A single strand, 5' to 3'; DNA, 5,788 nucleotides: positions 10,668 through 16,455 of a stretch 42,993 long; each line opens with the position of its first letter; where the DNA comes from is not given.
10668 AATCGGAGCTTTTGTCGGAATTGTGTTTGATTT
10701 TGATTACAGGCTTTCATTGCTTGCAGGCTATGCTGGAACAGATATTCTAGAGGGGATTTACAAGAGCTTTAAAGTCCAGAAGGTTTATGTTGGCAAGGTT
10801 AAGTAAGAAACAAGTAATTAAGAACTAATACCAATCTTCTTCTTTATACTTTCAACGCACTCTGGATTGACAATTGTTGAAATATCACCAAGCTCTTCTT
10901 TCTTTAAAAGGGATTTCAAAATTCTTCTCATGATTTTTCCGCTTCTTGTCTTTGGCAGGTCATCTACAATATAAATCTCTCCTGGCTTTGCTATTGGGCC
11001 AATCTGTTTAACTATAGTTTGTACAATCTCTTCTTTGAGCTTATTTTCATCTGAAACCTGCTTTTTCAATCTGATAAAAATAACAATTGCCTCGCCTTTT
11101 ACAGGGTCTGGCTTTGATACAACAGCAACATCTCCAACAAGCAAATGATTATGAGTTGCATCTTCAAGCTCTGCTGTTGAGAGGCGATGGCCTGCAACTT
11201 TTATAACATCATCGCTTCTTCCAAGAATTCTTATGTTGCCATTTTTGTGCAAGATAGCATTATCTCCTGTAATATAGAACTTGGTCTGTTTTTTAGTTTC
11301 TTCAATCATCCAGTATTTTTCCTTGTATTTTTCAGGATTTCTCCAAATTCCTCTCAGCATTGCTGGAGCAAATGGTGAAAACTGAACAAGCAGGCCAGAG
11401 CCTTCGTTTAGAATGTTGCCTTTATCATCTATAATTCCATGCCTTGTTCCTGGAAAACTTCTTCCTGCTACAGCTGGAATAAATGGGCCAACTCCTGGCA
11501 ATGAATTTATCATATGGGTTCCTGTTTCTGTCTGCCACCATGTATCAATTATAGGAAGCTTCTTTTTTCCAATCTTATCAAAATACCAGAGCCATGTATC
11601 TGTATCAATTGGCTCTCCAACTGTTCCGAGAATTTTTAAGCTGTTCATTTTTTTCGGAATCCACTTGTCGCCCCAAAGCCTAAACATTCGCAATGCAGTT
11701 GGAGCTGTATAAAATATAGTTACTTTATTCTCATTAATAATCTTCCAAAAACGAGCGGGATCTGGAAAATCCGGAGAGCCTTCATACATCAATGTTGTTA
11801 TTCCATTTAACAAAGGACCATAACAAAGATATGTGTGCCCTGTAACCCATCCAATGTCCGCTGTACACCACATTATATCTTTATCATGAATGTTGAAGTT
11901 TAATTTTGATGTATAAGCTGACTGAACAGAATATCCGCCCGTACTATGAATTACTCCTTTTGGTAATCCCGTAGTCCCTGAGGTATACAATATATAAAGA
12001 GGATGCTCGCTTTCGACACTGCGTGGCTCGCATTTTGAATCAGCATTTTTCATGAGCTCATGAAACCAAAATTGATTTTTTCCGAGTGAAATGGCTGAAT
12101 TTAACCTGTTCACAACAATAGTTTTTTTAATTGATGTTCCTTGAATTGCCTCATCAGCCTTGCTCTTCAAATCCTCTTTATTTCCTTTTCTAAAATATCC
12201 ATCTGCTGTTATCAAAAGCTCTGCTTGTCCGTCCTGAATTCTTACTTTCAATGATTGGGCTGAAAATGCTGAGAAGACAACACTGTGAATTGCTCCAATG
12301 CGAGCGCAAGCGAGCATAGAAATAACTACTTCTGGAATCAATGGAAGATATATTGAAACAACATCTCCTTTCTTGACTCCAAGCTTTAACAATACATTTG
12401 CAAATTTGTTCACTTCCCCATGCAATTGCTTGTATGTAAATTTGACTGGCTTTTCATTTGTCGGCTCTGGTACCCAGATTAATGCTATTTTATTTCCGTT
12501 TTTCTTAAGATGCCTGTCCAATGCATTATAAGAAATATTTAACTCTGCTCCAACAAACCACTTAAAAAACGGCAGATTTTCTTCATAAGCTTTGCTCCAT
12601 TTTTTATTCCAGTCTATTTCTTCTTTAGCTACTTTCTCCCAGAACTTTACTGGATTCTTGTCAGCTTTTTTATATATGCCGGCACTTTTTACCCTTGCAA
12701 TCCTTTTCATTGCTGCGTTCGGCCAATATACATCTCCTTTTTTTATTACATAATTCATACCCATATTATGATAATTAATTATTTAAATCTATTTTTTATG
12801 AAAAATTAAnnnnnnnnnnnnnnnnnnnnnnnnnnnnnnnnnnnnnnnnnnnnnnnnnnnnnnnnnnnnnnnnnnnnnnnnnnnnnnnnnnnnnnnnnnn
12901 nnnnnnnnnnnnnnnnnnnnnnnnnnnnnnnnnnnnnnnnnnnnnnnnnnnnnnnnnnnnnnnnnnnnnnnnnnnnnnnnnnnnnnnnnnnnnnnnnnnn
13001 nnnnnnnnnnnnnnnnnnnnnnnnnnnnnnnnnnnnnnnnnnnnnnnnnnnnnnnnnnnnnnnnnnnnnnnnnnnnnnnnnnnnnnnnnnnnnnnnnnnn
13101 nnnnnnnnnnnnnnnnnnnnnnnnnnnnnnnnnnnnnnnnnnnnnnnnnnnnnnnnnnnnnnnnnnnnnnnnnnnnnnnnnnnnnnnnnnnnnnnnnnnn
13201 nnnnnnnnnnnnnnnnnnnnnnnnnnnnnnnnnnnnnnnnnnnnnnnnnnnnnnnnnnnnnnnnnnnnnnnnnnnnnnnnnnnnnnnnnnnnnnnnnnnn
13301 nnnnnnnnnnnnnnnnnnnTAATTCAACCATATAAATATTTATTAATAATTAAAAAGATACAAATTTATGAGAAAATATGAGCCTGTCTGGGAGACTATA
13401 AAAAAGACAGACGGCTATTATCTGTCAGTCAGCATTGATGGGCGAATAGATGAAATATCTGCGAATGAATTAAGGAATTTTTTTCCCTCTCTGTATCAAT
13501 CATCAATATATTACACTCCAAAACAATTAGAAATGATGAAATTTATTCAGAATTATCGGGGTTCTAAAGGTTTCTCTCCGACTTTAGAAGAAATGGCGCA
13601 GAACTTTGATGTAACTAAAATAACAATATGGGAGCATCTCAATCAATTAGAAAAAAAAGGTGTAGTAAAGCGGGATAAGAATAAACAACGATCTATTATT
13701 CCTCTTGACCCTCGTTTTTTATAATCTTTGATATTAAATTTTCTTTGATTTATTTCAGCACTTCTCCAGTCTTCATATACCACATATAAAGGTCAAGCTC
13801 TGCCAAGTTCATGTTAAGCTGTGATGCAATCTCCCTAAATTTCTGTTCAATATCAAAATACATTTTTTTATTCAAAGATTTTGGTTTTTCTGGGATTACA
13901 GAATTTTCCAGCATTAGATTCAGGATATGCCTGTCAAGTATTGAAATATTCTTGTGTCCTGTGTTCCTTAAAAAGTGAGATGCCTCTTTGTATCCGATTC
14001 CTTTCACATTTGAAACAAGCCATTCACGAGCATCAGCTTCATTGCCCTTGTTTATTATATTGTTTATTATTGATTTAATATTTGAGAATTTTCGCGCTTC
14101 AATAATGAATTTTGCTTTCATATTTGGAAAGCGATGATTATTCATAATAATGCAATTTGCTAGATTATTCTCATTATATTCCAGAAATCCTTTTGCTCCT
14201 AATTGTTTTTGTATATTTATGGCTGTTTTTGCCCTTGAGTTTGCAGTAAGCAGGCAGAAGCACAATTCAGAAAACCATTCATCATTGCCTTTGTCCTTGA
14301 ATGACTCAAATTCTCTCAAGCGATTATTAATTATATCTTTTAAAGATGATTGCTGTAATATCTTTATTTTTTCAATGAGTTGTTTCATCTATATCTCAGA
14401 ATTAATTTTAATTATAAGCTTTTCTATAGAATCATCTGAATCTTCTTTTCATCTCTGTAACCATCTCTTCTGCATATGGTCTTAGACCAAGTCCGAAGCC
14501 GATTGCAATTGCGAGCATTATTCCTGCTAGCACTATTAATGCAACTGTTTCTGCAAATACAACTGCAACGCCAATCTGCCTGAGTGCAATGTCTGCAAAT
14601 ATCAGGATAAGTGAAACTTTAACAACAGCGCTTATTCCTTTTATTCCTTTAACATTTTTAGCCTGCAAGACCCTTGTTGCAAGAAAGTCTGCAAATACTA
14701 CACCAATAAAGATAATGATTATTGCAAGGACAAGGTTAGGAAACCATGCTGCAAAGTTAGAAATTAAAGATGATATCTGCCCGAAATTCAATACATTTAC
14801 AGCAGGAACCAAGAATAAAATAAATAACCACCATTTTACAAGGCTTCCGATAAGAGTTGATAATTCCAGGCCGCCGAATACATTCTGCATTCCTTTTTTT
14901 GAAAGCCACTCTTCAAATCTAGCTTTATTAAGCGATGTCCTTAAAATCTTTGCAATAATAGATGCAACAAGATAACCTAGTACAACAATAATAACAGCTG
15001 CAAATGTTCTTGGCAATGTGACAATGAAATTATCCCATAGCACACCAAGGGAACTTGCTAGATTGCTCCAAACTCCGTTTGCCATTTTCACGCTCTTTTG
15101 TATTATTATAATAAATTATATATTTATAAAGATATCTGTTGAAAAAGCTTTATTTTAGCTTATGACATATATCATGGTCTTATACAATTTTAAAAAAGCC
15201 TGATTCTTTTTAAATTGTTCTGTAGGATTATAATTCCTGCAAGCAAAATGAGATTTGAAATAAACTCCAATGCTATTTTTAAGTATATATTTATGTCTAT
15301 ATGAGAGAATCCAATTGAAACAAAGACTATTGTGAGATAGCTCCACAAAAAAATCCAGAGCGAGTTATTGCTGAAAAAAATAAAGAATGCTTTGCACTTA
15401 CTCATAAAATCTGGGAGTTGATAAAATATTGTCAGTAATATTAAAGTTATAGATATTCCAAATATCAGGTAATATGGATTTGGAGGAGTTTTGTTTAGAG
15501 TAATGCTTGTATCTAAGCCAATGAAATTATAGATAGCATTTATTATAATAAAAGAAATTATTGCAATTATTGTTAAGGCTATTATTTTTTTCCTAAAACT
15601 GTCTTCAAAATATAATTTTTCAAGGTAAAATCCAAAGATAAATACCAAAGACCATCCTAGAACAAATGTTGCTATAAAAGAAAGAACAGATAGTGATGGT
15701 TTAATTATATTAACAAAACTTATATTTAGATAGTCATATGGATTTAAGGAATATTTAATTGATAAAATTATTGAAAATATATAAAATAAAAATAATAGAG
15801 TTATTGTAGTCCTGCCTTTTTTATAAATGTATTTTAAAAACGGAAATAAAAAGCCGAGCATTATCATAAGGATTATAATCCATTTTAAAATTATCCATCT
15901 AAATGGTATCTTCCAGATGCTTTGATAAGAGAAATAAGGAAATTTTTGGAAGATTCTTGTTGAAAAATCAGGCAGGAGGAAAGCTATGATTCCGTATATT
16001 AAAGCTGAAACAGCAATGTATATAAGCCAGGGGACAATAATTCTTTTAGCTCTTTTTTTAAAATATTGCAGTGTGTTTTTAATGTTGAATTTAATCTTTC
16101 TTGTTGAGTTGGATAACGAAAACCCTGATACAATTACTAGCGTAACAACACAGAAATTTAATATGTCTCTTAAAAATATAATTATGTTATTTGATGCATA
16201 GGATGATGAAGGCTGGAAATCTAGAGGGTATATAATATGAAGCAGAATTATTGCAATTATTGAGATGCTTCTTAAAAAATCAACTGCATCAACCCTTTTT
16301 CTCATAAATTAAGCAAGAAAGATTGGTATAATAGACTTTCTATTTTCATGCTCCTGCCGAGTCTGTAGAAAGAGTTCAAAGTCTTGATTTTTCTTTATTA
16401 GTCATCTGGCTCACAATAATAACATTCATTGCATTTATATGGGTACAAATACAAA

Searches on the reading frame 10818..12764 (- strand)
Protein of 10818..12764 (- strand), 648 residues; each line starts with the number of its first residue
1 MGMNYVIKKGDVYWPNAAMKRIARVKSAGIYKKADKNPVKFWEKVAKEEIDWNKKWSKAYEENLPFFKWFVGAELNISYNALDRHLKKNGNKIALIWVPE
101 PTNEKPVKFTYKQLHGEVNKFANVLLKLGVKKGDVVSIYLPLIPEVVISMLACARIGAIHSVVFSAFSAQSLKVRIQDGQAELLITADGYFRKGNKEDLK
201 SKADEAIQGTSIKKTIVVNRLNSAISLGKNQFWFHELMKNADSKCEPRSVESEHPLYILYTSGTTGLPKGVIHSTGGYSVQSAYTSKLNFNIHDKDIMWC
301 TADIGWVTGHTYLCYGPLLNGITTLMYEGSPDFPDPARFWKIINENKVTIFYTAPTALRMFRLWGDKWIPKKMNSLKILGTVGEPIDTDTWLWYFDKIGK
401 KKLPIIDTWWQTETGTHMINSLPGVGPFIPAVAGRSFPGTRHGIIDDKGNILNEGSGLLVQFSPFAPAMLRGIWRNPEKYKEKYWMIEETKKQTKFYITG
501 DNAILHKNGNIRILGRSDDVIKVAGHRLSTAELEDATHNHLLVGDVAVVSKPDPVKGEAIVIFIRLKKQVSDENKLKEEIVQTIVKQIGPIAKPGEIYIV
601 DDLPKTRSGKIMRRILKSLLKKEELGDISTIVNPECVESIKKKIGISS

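Call 26: search_protein_families(library=pfam, proteins=[window:10818-12764:-], max_evalue=0.001)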
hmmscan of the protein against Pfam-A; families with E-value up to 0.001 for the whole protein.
window:10818-12764:- (648 aa): 3 families
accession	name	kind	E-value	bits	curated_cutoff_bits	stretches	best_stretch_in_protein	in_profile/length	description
PF00501.34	AMP-binding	-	3.7e-77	260.2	29.9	1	83-455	2-367/384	AMP-binding enzyme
PF13193.12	AMP-binding_C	-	7.4e-22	78.5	24.5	1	532-610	1-76/76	AMP-binding enzyme C-terminal domain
PF16177.11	ACAS_N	-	4.1e-17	62.2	27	1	30-81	4-55/55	Acetyl-coenzyme A synthetase N-terminus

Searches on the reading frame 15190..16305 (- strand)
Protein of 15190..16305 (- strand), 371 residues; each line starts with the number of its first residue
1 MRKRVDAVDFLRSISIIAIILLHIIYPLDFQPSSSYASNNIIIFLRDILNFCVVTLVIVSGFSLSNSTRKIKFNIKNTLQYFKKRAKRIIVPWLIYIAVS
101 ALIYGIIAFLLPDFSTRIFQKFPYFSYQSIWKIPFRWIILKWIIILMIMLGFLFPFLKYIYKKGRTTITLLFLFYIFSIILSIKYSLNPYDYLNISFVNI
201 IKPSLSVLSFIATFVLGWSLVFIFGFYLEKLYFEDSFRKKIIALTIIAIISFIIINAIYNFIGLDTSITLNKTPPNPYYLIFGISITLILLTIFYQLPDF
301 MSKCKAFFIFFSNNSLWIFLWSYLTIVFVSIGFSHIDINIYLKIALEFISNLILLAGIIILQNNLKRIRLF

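Call 26: search_protein_families(library=pfam, proteins=[window:15190-16305:-], max_evalue=0.001)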
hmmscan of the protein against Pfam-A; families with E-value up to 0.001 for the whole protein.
window:15190-16305:- (371 aa): 1 family
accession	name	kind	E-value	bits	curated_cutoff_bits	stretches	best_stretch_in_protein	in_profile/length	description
PF01757.29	Acyl_transf_3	-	1.3e-20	74.1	31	1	6-355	2-314/326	Acyltransferase domain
